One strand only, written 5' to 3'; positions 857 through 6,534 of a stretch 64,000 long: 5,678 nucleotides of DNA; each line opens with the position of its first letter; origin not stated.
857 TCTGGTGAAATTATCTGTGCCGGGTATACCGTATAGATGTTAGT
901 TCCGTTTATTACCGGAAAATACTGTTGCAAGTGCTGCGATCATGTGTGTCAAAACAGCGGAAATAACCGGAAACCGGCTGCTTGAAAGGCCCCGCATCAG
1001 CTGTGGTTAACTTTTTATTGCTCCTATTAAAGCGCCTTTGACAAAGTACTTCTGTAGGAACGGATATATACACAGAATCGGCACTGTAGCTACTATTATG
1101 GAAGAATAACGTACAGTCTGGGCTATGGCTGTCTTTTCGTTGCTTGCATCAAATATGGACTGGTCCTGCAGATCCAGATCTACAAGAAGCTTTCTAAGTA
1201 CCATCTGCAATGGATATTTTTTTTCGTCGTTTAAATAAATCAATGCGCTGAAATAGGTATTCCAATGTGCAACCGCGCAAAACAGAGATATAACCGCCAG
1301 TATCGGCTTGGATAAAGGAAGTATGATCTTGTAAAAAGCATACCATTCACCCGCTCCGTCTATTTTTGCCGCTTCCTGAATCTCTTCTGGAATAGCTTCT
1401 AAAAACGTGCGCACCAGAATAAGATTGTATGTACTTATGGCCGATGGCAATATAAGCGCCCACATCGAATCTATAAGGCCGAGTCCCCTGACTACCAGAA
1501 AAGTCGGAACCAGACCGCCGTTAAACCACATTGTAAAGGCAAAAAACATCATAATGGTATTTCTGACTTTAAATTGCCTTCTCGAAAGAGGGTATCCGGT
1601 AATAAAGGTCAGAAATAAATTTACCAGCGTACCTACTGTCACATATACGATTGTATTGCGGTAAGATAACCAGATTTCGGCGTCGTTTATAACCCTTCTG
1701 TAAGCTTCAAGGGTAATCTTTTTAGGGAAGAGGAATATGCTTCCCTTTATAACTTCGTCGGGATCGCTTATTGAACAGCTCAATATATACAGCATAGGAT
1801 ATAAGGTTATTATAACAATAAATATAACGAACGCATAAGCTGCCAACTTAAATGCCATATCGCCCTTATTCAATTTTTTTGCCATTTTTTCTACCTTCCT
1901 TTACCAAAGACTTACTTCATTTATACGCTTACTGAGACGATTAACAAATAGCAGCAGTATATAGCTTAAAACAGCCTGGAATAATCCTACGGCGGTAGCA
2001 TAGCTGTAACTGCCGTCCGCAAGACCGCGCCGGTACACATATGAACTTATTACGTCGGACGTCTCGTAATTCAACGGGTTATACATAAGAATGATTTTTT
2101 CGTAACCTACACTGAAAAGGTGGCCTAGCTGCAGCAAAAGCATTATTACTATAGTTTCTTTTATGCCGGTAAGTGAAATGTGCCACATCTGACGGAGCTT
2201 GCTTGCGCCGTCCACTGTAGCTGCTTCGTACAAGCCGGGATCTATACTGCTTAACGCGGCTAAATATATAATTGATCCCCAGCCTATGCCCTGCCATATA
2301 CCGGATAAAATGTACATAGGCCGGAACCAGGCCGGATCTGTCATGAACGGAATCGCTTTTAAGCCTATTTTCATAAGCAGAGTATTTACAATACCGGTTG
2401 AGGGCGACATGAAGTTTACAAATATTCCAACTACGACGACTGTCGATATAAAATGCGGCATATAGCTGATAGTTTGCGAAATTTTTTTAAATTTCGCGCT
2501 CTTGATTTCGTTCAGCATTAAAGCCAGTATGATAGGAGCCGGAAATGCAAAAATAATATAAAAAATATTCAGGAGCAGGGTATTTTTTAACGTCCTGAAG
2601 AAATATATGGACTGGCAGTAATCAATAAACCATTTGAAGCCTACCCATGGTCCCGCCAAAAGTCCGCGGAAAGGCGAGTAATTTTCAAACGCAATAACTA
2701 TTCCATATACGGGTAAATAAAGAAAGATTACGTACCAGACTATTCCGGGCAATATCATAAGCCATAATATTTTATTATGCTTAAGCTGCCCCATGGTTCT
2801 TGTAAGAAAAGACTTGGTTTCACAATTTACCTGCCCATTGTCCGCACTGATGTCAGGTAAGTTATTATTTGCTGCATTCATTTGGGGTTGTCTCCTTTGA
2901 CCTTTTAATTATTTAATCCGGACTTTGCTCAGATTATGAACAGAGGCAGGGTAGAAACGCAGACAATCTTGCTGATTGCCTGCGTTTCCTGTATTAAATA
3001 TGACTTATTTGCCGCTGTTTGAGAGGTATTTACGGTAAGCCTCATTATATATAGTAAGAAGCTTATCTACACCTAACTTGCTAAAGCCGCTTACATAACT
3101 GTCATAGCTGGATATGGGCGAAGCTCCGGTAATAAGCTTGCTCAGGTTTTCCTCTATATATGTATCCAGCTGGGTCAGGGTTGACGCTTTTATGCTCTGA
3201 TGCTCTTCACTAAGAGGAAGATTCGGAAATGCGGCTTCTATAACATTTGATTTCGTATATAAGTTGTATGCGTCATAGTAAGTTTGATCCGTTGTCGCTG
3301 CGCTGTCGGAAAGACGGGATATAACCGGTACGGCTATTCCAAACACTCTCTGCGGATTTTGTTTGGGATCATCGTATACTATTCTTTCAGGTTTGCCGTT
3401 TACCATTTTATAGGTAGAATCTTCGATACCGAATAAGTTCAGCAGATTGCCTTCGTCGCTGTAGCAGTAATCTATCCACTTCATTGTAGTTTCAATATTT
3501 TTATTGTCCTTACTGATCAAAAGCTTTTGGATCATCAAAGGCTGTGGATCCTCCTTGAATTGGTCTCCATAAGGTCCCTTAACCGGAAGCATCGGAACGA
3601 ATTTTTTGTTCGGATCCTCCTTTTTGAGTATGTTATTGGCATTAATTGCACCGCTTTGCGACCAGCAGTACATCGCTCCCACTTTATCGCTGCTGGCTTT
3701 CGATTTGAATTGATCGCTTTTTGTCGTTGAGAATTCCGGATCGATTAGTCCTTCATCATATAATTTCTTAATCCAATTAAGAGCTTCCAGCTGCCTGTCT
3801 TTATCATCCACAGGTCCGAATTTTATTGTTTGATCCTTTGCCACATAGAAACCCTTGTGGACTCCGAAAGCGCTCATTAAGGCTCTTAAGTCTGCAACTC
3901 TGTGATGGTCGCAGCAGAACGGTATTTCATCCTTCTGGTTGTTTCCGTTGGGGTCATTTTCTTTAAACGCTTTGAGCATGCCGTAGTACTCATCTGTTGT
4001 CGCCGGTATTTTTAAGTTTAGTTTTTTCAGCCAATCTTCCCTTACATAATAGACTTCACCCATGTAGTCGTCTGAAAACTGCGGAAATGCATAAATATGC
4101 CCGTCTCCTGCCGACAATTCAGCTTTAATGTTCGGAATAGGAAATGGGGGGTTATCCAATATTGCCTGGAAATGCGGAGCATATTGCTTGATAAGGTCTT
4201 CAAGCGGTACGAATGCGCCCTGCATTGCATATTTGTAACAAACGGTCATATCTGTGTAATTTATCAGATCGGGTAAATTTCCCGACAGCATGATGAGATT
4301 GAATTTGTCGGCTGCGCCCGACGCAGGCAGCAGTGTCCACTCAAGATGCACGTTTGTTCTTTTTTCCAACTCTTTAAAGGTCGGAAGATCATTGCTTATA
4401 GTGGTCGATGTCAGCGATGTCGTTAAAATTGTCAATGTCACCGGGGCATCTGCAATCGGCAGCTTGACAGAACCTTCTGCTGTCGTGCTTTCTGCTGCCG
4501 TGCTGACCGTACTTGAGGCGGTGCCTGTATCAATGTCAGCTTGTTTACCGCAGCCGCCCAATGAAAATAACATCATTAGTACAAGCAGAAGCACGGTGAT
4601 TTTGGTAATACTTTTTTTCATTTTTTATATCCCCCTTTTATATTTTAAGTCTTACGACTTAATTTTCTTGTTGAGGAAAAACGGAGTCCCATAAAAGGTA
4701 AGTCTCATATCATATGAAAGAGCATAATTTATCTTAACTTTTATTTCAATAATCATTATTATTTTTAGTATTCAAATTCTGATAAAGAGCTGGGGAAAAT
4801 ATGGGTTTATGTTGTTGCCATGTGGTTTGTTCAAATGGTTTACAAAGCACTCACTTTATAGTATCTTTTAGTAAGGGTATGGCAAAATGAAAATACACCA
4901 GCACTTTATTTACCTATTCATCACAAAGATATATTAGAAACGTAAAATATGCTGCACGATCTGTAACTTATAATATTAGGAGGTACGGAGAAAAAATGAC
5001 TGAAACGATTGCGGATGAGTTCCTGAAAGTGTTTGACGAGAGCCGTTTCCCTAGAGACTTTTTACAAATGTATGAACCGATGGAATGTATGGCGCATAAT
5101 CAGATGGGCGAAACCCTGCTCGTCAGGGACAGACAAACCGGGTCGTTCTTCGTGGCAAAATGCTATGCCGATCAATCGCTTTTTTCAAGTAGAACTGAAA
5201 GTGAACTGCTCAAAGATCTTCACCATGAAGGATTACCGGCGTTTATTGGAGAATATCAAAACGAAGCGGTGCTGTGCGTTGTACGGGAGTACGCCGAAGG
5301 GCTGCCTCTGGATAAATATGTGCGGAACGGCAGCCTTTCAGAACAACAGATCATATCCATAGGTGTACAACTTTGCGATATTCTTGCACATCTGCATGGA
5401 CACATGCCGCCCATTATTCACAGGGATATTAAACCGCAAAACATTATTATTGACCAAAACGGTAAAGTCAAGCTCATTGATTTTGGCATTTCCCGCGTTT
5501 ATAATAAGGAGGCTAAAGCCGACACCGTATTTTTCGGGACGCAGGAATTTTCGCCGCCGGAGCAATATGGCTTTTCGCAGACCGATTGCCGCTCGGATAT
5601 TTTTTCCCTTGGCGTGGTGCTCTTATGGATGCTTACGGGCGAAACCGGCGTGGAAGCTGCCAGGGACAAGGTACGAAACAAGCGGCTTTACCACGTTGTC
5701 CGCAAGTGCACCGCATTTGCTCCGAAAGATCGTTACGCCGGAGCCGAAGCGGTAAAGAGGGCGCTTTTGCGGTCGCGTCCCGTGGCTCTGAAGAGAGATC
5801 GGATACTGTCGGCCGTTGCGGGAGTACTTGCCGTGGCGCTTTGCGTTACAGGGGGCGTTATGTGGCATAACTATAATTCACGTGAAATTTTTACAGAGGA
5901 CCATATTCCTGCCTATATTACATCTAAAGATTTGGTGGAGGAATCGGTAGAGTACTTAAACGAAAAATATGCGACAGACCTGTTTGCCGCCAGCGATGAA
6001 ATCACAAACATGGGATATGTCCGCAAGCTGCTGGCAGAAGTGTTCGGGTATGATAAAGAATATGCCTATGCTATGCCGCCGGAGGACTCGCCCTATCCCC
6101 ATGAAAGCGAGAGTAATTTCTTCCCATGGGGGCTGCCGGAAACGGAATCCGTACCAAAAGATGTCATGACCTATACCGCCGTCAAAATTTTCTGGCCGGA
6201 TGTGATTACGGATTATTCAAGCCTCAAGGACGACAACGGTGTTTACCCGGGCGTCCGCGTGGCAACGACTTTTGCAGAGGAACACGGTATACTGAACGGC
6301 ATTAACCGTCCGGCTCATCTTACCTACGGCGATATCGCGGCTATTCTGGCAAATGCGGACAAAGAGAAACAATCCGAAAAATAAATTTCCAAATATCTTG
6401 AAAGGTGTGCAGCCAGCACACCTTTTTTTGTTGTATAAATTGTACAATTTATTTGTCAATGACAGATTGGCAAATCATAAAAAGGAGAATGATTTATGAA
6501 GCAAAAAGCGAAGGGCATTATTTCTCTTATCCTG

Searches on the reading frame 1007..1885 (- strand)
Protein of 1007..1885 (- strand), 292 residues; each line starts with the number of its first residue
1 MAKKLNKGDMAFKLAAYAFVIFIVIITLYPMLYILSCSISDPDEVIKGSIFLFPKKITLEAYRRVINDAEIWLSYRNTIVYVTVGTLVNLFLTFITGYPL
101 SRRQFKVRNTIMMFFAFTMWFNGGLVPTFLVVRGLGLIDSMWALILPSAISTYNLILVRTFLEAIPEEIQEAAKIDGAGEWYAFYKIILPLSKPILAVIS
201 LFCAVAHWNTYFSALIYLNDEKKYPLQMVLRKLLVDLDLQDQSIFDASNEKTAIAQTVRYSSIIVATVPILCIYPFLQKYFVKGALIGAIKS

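Call 65: search_protein_families(library=pfam, proteins=[window:1007-1885:-], max_evalue=0.00001)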
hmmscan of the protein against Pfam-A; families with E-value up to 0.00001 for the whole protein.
window:1007-1885:- (292 aa): 1 family
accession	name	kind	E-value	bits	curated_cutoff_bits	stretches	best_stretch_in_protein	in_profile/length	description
PF00528.27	BPD_transp_1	-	4e-13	49.9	26.4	1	94-283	6-180/184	Binding-protein-dependent transport system inner membrane component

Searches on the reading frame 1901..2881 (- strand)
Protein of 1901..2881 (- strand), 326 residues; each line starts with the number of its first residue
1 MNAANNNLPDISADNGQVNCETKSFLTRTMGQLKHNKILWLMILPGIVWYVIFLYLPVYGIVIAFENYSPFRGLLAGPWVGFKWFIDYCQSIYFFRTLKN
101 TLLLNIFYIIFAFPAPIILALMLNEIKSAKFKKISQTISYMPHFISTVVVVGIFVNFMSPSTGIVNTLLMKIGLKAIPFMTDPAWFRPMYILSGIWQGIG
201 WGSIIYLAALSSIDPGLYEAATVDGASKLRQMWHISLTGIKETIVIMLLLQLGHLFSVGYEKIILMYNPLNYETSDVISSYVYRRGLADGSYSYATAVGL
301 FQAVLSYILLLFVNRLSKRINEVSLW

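Call 65: search_protein_families(library=pfam, proteins=[window:1901-2881:-], max_evalue=0.00001)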
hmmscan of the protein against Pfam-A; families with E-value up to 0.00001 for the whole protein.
window:1901-2881:- (326 aa): 1 family
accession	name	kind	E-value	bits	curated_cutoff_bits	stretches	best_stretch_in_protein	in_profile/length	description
PF00528.27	BPD_transp_1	-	1.4e-14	54.6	26.4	1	113-321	2-183/184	Binding-protein-dependent transport system inner membrane component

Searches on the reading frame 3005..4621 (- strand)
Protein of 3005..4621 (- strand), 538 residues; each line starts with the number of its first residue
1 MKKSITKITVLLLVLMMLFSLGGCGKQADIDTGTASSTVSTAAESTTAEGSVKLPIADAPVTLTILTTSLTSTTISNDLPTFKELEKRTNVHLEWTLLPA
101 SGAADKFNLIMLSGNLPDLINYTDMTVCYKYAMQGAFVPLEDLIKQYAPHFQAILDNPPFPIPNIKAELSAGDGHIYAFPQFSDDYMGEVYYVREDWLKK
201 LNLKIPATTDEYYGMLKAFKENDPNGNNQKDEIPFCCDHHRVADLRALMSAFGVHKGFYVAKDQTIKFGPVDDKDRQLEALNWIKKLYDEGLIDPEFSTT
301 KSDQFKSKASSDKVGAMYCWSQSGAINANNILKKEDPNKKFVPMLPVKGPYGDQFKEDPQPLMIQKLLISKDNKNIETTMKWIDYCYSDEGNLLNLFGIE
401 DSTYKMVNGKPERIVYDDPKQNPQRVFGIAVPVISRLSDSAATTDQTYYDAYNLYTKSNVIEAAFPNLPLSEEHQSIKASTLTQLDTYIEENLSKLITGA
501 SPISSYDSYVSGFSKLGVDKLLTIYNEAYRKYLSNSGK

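Call 65: search_protein_families(library=pfam, proteins=[window:3005-4621:-], max_evalue=0.00001)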
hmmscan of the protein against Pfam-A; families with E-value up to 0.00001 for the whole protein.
window:3005-4621:- (538 aa): 2 families
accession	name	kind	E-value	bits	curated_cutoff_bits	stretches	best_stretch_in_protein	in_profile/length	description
PF01547.30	SBP_bac_1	-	4.2e-19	70.1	26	1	83-392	15-306/307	Bacterial extracellular solute-binding protein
PF13416.11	SBP_bac_8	-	1.3e-13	51.9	27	1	82-392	3-249/279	Bacterial extracellular solute-binding protein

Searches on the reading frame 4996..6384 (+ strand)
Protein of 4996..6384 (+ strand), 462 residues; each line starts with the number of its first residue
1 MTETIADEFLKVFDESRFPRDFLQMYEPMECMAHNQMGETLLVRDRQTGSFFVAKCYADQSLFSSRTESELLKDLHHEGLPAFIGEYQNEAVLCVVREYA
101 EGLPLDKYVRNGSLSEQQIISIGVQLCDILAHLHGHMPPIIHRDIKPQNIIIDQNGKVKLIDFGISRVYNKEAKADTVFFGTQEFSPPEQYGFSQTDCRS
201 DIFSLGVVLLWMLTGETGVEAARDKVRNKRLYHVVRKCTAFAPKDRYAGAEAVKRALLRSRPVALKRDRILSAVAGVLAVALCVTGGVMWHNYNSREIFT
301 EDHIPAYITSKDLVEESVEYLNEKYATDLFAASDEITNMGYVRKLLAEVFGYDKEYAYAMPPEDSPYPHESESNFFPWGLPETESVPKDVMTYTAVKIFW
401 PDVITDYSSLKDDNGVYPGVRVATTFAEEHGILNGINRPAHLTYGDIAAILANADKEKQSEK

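Call 65: search_protein_families(library=pfam, proteins=[window:4996-6384:+], max_evalue=0.00001)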
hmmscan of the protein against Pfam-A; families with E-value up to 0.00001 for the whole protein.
window:4996-6384:+ (462 aa): 5 families
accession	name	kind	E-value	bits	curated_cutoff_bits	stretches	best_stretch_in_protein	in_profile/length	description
PF00069.31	Pkinase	-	3.9e-37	128.5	31.7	1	37-230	12-208/263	Protein kinase domain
PF07714.23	PK_Tyr_Ser-Thr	-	1.2e-23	84.1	23.1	1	64-220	47-206/258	Protein tyrosine and serine/threonine kinase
PF03109.22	ABC1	-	3e-07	30.3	22.9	1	74-176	126-224/244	ABC1 atypical kinase-like domain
PF01636.29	APH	-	1.6e-06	28.5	23.2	0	140-167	170-198/239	Phosphotransferase enzyme family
PF14531.12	Kinase-like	-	4.8e-06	26.5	25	0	108-213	136-245/289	Kinase-like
